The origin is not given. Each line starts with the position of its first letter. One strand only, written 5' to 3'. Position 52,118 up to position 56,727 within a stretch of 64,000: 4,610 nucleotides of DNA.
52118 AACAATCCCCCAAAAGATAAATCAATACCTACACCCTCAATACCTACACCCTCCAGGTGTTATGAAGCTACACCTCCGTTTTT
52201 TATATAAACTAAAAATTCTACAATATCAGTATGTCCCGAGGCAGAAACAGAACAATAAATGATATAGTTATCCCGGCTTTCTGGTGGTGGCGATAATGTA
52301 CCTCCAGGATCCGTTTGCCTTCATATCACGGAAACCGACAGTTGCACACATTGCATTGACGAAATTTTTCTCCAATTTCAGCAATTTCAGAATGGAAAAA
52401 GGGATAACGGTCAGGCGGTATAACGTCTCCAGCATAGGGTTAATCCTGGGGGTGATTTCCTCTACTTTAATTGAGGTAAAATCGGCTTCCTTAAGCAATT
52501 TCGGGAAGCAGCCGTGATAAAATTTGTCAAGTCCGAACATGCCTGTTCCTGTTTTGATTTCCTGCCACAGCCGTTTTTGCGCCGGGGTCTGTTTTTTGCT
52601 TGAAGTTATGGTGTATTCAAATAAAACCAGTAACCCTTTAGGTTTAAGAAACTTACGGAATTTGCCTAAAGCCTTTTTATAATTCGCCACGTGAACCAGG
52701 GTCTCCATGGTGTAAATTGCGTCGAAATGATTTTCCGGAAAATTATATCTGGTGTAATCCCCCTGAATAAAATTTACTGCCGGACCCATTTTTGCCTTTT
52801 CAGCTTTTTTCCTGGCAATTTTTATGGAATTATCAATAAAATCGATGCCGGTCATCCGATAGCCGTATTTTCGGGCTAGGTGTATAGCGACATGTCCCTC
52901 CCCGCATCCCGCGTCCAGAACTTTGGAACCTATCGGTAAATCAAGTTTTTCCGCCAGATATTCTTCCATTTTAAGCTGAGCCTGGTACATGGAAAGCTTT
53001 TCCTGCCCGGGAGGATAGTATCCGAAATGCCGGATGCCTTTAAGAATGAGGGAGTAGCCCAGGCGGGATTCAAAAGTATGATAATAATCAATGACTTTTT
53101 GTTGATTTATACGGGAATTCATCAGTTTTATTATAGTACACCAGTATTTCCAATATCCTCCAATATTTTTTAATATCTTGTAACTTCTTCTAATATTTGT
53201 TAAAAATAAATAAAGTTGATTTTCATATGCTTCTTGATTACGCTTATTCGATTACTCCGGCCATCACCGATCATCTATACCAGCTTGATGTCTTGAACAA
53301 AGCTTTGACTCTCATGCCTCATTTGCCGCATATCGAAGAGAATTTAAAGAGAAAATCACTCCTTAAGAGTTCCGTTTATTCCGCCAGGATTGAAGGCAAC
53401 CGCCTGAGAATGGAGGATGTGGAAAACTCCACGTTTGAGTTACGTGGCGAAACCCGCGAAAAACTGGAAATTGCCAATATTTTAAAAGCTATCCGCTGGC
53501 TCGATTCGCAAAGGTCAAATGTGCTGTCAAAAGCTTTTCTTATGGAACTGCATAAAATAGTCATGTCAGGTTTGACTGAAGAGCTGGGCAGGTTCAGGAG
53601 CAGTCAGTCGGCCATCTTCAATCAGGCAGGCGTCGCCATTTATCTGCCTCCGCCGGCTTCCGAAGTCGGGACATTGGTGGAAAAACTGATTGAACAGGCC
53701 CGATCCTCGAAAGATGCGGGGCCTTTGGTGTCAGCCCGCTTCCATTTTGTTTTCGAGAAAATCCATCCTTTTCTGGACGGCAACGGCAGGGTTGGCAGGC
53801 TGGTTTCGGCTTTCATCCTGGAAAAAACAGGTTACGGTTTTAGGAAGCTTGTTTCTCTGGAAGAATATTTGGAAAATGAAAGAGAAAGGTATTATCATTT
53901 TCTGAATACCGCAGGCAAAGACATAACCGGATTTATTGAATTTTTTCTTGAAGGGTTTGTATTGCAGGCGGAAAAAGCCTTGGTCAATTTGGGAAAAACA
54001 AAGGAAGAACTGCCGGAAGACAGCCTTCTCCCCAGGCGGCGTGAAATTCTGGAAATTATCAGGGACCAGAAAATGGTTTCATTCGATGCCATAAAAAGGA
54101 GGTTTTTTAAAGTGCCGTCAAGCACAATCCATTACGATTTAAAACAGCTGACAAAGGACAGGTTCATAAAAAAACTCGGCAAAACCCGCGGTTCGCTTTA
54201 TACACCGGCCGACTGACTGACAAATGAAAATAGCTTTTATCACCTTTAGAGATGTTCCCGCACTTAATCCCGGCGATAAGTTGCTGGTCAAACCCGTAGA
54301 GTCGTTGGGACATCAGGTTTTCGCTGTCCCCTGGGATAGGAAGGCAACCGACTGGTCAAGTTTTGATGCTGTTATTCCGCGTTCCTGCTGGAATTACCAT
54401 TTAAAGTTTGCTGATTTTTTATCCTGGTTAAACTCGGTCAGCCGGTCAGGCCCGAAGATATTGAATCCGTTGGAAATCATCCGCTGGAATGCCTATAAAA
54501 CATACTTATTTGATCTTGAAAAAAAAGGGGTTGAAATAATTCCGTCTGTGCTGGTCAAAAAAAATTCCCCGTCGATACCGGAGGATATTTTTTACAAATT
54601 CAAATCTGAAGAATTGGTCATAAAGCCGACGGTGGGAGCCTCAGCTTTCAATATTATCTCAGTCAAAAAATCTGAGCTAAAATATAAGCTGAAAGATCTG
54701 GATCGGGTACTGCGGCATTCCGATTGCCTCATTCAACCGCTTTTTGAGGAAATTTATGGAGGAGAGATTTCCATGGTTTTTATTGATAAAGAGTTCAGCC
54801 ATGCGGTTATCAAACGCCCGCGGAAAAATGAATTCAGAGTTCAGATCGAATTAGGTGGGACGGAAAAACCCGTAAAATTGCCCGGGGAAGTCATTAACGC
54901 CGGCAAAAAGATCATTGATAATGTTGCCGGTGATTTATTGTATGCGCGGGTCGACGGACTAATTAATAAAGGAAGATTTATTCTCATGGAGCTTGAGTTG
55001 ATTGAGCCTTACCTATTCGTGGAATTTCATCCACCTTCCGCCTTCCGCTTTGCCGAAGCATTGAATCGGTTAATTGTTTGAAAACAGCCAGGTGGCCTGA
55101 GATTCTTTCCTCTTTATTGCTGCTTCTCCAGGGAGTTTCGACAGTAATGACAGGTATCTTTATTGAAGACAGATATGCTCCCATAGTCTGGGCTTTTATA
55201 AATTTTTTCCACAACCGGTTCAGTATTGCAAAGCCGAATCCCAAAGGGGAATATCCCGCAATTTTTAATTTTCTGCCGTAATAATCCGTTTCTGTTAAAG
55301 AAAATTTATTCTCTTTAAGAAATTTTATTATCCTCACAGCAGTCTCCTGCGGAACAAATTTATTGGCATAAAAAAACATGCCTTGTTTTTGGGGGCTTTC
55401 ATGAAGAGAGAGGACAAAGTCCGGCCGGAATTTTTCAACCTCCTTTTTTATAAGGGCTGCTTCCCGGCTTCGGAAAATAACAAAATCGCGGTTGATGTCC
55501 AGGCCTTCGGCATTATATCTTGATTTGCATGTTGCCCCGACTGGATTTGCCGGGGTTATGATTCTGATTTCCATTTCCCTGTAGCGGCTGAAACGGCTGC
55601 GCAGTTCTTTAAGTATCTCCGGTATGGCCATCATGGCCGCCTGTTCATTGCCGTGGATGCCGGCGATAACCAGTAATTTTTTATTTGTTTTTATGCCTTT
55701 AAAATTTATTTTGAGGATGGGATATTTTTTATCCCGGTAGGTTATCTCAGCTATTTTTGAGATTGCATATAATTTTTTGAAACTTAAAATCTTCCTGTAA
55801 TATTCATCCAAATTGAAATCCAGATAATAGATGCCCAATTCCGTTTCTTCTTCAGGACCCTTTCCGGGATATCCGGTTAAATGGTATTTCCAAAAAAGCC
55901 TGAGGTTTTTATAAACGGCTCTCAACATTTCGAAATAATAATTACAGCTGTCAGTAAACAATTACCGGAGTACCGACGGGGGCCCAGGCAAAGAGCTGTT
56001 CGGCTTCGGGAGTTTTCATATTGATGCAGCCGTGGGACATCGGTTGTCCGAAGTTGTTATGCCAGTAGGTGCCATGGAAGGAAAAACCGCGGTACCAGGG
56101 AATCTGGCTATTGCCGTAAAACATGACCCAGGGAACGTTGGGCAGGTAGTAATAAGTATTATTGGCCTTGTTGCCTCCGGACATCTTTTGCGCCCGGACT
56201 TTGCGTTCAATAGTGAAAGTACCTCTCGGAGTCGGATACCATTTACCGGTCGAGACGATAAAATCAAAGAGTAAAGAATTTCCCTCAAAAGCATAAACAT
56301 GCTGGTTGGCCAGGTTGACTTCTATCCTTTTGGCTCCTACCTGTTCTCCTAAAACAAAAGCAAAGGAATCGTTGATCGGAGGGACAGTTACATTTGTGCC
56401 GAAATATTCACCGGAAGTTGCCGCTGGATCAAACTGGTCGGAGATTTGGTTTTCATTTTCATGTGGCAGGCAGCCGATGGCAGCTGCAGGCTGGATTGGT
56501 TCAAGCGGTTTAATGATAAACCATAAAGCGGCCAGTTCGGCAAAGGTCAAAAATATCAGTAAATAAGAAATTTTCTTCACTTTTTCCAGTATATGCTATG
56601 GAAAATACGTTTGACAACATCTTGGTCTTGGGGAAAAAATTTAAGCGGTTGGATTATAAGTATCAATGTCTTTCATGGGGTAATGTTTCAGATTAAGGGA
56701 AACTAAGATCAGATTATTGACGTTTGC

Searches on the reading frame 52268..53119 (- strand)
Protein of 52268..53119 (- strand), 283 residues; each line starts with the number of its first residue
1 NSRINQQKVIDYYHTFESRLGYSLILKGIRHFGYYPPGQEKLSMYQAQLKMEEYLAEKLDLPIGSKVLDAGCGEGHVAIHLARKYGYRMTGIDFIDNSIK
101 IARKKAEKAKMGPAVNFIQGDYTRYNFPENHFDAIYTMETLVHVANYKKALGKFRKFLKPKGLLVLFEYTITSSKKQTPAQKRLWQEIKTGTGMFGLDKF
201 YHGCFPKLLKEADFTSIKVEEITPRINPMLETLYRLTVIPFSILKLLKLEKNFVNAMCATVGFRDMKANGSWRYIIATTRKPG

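Call 60: search_protein_families(library=pfam, proteins=[window:52268-53119:-], max_evalue=0.001)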
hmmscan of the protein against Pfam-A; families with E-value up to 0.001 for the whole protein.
window:52268-53119:- (283 aa): 13 families
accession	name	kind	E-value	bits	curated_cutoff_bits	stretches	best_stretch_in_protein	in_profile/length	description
PF13649.12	Methyltransf_25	-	8.7e-23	81.3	27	1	67-162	1-97/97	Methyltransferase domain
PF08241.18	Methyltransf_11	-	4.7e-22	78.9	21.2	1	68-166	1-95/95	Methyltransferase domain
PF13847.12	Methyltransf_31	-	8.4e-21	74.6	27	1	64-174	4-114/145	Methyltransferase domain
PF13489.12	Methyltransf_23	-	6e-18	65.5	27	1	54-180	12-129/164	Methyltransferase domain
PF02353.26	CMAS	-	5.7e-16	59.1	27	1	40-182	39-178/273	Mycolic acid cyclopropane synthetase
PF08242.18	Methyltransf_12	-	5.2e-13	50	30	1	68-164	1-98/98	Methyltransferase domain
PF01209.24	Ubie_methyltran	-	2.5e-12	47.1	20.1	1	63-170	47-155/233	ubiE/COQ5 methyltransferase family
PF05175.20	MTS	-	6.7e-07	29.5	23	1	54-136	22-103/170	Methyltransferase small domain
PF01135.25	PCMT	-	1.4e-05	25.4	20.3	1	46-137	56-148/210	Protein-L-isoaspartate(D-aspartate) O-methyltransferase (PCMT)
PF07021.18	MetW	-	2.3e-05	24.6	21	1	62-151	12-95/193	Methionine biosynthesis protein MetW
PF00891.24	Methyltransf_2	-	2.4e-05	24.2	22.3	1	48-183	48-180/210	O-methyltransferase domain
PF13679.12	Methyltransf_32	-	6.5e-05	23.4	27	1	65-129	27-96/143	Methyltransferase domain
PF03848.20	TehB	-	0.00023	21.1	20.4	1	65-111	32-77/193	Tellurite resistance protein TehB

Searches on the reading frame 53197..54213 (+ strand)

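Call 60: search_protein_families(library=pfam, proteins=[window:53197-54213:+], max_evalue=0.001)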
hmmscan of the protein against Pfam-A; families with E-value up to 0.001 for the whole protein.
window:53197-54213:+ (339 aa): 1 family
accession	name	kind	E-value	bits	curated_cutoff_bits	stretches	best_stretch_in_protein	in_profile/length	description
PF02661.23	Fic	-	3.8e-16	60.1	24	1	110-208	2-93/93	Fic/DOC family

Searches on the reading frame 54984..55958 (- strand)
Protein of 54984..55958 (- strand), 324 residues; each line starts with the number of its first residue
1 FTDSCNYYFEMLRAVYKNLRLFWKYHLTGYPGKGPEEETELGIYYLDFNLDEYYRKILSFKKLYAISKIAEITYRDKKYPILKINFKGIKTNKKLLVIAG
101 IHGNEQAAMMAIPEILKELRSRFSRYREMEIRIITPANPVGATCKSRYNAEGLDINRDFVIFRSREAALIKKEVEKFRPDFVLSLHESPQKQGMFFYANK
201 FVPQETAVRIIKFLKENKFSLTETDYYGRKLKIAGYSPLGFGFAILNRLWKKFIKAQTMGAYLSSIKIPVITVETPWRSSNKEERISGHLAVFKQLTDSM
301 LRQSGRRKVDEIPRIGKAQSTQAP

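Call 60: search_protein_families(library=pfam, proteins=[window:54984-55958:-], max_evalue=0.001)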
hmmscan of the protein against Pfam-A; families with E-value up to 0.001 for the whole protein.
window:54984-55958:- (324 aa): 3 families
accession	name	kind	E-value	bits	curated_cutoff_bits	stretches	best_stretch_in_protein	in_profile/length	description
PF24827.1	AstE_AspA_cat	-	1.7e-08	34.7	25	1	93-165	3-70/192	Succinylglutamate desuccinylase/Aspartoacylase catalytic domain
PF00246.29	Peptidase_M14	-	0.00014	22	21.6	1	73-160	24-134/286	Zinc carboxypeptidase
PF10994.13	DUF2817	-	0.00036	20.6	23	1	86-166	45-125/341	Protein of unknown function (DUF2817)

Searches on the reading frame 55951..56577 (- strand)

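Call 60: search_protein_families(library=pfam, proteins=[window:55951-56577:-], max_evalue=0.001)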
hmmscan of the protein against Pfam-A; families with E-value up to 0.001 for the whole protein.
window:55951-56577:- (208 aa): 1 family
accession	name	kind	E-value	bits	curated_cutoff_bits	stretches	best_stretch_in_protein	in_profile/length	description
PF03734.19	YkuD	-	6.7e-27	95.3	23.4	1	83-207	2-146/146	L,D-transpeptidase catalytic domain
